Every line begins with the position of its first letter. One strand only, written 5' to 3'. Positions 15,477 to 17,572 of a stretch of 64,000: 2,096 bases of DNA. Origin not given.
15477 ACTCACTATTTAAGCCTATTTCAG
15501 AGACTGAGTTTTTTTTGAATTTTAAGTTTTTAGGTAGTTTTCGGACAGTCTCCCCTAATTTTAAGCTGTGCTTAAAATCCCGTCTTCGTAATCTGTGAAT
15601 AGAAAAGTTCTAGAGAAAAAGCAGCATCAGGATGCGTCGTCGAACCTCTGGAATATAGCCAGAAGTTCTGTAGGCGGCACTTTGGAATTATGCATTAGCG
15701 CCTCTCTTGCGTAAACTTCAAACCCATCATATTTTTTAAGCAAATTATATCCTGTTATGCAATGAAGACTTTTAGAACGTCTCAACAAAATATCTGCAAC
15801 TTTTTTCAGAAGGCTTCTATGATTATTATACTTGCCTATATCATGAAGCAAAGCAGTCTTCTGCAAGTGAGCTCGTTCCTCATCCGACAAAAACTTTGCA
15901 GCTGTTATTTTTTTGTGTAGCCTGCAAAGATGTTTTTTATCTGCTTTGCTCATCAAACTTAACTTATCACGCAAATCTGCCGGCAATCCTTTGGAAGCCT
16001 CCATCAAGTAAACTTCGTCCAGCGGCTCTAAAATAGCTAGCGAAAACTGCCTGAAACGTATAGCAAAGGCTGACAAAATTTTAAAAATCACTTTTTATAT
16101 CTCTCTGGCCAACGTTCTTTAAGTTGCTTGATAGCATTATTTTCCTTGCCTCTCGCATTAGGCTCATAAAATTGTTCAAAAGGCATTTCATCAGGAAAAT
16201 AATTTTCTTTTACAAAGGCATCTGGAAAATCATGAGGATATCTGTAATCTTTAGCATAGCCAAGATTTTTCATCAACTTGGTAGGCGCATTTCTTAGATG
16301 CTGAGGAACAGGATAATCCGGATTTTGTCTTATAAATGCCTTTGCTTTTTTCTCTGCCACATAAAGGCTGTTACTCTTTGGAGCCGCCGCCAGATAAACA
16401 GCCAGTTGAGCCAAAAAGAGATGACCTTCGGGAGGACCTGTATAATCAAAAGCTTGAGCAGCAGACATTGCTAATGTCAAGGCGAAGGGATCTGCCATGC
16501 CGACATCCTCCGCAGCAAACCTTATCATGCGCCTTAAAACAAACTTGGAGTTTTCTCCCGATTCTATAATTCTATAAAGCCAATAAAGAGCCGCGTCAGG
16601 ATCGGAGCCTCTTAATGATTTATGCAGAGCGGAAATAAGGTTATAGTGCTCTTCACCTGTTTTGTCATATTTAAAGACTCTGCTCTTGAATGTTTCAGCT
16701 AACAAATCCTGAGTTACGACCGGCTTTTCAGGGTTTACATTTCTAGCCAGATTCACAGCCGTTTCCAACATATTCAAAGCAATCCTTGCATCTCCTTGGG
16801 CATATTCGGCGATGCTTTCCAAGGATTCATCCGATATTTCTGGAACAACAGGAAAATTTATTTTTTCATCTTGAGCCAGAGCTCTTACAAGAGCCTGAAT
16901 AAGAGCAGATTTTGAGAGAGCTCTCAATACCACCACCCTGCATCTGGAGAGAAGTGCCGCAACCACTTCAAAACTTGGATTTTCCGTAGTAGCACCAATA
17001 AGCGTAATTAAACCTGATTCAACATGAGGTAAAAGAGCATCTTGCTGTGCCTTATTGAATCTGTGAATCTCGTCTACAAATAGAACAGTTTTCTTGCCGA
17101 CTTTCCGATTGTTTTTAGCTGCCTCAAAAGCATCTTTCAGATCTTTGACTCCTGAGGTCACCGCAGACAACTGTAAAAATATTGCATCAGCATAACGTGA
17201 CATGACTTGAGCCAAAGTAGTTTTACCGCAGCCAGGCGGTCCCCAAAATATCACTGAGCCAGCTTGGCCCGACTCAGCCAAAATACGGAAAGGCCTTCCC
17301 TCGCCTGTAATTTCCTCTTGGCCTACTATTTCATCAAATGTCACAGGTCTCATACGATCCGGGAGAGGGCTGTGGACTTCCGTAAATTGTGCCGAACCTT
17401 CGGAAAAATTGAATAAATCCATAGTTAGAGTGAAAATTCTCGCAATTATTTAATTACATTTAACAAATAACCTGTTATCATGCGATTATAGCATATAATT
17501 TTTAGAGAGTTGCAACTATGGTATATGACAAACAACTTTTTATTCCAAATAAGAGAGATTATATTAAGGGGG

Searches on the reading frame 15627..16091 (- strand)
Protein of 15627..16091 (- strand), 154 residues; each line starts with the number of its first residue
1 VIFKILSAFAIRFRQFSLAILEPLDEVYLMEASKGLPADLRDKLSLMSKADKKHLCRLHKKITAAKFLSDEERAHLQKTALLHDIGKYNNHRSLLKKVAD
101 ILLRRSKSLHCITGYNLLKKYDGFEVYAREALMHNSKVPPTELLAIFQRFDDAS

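Call 29: search_protein_families(library=pfam, proteins=[window:15627-16091:-])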
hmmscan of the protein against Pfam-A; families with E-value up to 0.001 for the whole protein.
window:15627-16091:- (154 aa): 1 family
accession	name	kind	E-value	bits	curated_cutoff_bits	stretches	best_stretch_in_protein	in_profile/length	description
PF01966.28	HD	-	4.7e-07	30.6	22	1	63-151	20-111/116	HD domain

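Call 58: find_encoding_contigs(protein=window:15627-16091:-, flank=1500, max_places=10)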
Protein window:15627-16091:- (154 aa): 19 contigs read that carry it; 8 places shown.
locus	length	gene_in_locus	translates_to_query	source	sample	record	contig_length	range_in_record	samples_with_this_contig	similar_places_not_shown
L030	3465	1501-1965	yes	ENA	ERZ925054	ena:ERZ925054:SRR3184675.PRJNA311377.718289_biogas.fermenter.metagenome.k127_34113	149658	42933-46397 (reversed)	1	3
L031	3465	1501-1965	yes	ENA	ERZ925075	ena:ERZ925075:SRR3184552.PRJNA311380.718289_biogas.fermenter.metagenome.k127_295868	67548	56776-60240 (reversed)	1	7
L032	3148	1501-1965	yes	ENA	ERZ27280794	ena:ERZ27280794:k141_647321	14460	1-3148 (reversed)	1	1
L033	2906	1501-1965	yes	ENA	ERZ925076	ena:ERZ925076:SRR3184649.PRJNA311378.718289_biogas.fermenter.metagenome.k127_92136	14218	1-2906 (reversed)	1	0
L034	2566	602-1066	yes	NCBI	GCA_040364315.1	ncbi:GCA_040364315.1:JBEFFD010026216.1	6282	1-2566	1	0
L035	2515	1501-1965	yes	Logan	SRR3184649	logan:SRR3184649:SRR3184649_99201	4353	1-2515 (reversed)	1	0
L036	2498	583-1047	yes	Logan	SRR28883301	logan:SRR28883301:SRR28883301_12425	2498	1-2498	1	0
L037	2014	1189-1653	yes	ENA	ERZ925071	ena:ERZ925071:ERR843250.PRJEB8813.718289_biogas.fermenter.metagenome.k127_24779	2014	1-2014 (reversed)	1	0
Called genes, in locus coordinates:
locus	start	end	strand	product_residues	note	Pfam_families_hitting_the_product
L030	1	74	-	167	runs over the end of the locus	PF11969:DcpS_C, PF01230:HIT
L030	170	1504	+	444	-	PF01078:Mg_chelatase (faint), PF05496:RuvB_N, PF07728:AAA_5 (weak), PF13173:AAA_14 (faint), PF13191:AAA_16 (faint), PF00004:AAA, PF16193:AAA_assoc_2, PF12002:MgsA_C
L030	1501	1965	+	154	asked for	PF01966:HD (weak)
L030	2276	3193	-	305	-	PF06325:PrmA, PF05175:MTS (weak), PF02475:TRM5-TYW2_MTfase (weak), PF03602:Cons_hypoth95 (weak), PF12847:Methyltransf_18 (weak), PF13847:Methyltransf_31 (weak)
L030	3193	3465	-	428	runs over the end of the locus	-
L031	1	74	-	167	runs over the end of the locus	PF11969:DcpS_C, PF01230:HIT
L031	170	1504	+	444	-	PF01078:Mg_chelatase (faint), PF05496:RuvB_N, PF07728:AAA_5 (weak), PF13173:AAA_14 (faint), PF13191:AAA_16 (faint), PF00004:AAA, PF16193:AAA_assoc_2, PF12002:MgsA_C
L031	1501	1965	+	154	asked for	PF01966:HD (weak)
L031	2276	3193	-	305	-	PF06325:PrmA, PF05175:MTS (weak), PF02475:TRM5-TYW2_MTfase (weak), PF03602:Cons_hypoth95 (weak), PF12847:Methyltransf_18 (weak), PF13847:Methyltransf_31 (weak)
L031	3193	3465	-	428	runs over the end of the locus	-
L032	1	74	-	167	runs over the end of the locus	PF11969:DcpS_C, PF01230:HIT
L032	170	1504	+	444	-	PF01078:Mg_chelatase (faint), PF05496:RuvB_N, PF07728:AAA_5 (weak), PF13173:AAA_14 (faint), PF13191:AAA_16 (faint), PF00004:AAA, PF16193:AAA_assoc_2, PF12002:MgsA_C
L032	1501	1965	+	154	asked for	PF01966:HD (weak)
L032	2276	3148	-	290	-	?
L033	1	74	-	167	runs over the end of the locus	PF11969:DcpS_C, PF01230:HIT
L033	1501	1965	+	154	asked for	PF01966:HD (weak)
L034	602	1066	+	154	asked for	PF01966:HD (weak)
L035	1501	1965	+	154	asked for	PF01966:HD (weak)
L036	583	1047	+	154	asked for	PF01966:HD (weak)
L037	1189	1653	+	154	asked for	PF01966:HD (weak)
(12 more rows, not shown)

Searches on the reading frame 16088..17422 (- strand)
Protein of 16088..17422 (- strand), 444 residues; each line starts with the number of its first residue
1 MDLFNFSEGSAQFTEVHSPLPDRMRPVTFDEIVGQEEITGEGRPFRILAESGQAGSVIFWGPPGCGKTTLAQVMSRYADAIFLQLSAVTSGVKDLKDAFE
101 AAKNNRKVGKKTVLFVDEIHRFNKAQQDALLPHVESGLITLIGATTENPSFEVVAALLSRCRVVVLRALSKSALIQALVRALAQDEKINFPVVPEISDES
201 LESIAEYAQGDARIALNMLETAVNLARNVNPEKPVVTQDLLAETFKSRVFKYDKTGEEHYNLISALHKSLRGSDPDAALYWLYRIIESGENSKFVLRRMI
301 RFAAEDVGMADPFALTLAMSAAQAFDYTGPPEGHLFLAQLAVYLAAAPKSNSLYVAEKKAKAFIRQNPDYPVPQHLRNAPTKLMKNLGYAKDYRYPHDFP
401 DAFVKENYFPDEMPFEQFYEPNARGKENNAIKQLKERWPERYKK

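Call 29: search_protein_families(library=pfam, proteins=[window:16088-17422:-])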
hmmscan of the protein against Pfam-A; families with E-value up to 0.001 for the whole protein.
window:16088-17422:- (444 aa): 16 families
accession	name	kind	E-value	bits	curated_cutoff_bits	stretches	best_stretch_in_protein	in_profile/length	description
PF12002.13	MgsA_C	-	5.3e-65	218.8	27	1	272-436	1-165/167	MgsA AAA+ ATPase C terminal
PF16193.11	AAA_assoc_2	-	1.7e-24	86.3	34.3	1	195-271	6-81/81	AAA C-terminal domain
PF00004.35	AAA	-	4.6e-16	59.9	21.2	1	57-165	1-127/131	ATPase family associated with various cellular activities (AAA)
PF05496.18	RuvB_N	-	6.8e-13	49.1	27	1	24-142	1-116/159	Holliday junction DNA helicase RuvB P-loop domain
PF07728.20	AAA_5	-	1.1e-06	29.1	22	1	57-140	2-96/139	AAA domain (dynein-related subfamily)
PF01078.27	Mg_chelatase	-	3.3e-06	27.1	20.3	0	49-75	18-43/207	Magnesium chelatase, subunit ChlI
PF13191.12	AAA_16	-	3.5e-06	28.1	32.6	0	50-79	20-49/167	AAA ATPase domain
PF22703.2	Cdc6_lid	-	2.3e-05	24.6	27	1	196-230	17-54/68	Cdc6 AAA+ ATPase-type lid domain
PF20720.3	nSTAND3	-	2.4e-05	24.5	27.2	1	54-120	17-75/155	Novel STAND NTPase 3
PF00158.32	Sigma54_activat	-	2.7e-05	24.3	20.2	1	56-156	24-140/168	Sigma-54 interaction domain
PF13173.12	AAA_14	-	3.3e-05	24.4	27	1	57-127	5-79/129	AAA domain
PF14532.12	Sigma54_activ_2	-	4.4e-05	24.2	25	1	57-136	24-95/138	Sigma-54 interaction domain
PF13401.12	AAA_22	-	5e-05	24.1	27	0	53-72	4-23/130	AAA domain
PF21960.2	RCF1-5-like_lid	-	0.00019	21.7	27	1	196-222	14-41/43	RCF1/5-like, AAA+ ATPase lid domain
PF05673.19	DUF815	-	0.00025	20.7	23.8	0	24-124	22-120/249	Protein of unknown function (DUF815)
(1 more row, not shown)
